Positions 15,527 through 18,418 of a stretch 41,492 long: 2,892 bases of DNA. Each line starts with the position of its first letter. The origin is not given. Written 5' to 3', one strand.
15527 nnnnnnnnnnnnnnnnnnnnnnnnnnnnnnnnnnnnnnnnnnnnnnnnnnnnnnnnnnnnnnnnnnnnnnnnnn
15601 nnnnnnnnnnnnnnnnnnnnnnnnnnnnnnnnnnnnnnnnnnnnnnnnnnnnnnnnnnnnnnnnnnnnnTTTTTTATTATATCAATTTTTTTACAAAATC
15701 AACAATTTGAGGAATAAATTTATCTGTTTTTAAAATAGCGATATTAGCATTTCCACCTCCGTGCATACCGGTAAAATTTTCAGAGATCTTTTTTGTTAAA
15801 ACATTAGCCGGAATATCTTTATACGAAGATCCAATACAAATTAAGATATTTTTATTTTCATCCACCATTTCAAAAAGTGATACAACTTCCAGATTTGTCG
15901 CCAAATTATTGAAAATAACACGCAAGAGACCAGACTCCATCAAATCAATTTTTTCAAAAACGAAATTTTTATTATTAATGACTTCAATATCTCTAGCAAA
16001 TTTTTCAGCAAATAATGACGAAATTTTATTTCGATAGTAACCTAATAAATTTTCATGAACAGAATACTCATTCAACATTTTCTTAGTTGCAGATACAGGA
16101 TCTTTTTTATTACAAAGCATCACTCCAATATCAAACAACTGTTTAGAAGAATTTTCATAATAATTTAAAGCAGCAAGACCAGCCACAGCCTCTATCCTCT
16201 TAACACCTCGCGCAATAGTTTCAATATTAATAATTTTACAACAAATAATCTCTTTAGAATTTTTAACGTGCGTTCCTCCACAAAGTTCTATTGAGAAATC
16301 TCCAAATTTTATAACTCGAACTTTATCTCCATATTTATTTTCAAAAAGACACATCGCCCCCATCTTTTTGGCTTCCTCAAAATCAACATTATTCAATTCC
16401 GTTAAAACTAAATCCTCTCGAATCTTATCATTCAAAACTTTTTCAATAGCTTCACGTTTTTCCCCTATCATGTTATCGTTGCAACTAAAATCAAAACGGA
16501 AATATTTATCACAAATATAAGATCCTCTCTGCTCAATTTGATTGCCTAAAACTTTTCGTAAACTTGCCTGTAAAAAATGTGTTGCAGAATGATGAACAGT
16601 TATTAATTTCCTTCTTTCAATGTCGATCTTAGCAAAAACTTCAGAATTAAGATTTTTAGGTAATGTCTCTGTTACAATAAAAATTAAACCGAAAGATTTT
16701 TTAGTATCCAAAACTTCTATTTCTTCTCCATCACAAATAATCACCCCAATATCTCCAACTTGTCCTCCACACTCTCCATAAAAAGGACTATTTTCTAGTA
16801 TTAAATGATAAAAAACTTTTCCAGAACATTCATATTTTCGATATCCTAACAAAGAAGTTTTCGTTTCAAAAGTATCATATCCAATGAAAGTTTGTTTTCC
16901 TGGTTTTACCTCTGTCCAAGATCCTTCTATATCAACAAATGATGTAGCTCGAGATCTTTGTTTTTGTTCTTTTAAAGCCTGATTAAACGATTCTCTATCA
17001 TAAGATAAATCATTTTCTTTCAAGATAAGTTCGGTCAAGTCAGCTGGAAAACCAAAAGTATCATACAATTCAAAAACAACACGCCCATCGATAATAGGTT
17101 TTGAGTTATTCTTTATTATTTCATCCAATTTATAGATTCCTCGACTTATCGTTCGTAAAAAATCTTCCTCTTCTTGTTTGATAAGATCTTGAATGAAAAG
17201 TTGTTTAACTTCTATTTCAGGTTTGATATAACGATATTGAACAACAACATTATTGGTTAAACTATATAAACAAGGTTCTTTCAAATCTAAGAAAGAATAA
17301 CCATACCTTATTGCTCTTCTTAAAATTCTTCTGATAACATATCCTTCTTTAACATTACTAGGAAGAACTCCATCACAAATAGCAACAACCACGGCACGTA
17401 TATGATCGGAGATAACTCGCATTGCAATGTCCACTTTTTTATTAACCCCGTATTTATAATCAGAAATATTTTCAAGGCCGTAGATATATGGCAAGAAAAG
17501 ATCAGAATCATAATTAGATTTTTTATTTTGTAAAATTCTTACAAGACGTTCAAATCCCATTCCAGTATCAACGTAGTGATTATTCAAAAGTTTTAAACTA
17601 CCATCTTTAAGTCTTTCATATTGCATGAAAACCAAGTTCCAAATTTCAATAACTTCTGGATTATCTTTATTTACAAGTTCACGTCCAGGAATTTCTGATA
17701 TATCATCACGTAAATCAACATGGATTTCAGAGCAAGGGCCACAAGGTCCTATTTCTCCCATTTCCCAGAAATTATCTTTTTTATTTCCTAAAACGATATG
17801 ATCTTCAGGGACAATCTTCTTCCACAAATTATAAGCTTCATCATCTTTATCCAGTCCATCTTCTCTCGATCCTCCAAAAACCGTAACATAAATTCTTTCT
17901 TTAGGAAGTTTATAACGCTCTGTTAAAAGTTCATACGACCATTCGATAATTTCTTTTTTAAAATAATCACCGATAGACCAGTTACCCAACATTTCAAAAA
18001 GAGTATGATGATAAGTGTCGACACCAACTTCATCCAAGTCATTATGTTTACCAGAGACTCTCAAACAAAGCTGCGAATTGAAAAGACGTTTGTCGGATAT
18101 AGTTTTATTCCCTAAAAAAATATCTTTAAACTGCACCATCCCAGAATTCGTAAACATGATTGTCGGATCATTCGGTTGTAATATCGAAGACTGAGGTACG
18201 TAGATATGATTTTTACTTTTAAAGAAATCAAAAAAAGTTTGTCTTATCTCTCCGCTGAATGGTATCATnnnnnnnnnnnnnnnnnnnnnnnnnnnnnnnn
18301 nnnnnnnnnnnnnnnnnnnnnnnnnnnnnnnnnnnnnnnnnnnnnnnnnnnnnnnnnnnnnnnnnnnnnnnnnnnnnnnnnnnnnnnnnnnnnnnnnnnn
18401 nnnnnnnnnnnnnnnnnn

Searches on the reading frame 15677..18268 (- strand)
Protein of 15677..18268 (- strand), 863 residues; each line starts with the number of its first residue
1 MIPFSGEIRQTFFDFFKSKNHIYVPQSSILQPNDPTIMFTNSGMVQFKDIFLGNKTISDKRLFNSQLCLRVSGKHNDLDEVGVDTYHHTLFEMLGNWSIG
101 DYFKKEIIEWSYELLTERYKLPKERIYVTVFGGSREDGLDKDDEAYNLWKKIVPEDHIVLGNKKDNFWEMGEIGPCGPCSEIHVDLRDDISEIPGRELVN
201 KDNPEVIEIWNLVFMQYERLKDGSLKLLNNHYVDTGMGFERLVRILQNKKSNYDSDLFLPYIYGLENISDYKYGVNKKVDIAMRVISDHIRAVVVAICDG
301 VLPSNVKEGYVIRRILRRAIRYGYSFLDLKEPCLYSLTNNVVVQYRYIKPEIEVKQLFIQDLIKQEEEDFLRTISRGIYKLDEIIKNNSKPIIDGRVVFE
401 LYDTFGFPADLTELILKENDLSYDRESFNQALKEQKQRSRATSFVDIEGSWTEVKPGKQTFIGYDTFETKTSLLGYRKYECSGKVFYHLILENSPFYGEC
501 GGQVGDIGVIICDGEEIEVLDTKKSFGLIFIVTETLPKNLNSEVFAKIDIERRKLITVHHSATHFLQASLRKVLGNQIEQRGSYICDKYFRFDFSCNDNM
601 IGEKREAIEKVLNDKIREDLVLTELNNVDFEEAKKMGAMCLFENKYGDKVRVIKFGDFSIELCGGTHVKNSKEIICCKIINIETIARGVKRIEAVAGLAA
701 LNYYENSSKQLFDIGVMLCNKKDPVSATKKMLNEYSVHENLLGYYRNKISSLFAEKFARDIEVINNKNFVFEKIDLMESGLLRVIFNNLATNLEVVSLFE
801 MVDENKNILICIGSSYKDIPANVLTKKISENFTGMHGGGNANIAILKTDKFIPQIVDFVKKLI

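Call 41: search_protein_families(library=pfam, proteins=[window:15677-18268:-], max_evalue=0.00001)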
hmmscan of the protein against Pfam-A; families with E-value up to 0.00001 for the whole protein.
window:15677-18268:- (863 aa): 2 families
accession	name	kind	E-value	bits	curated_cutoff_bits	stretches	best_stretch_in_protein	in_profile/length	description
PF01411.24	tRNA-synt_2c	-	1.1e-177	592.4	30.3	1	7-549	1-549/552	tRNA synthetases class II (A)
PF07973.19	tRNA_SAD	-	4.5e-13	49.4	24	1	650-693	1-44/44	Threonyl and Alanyl tRNA synthetase second additional domain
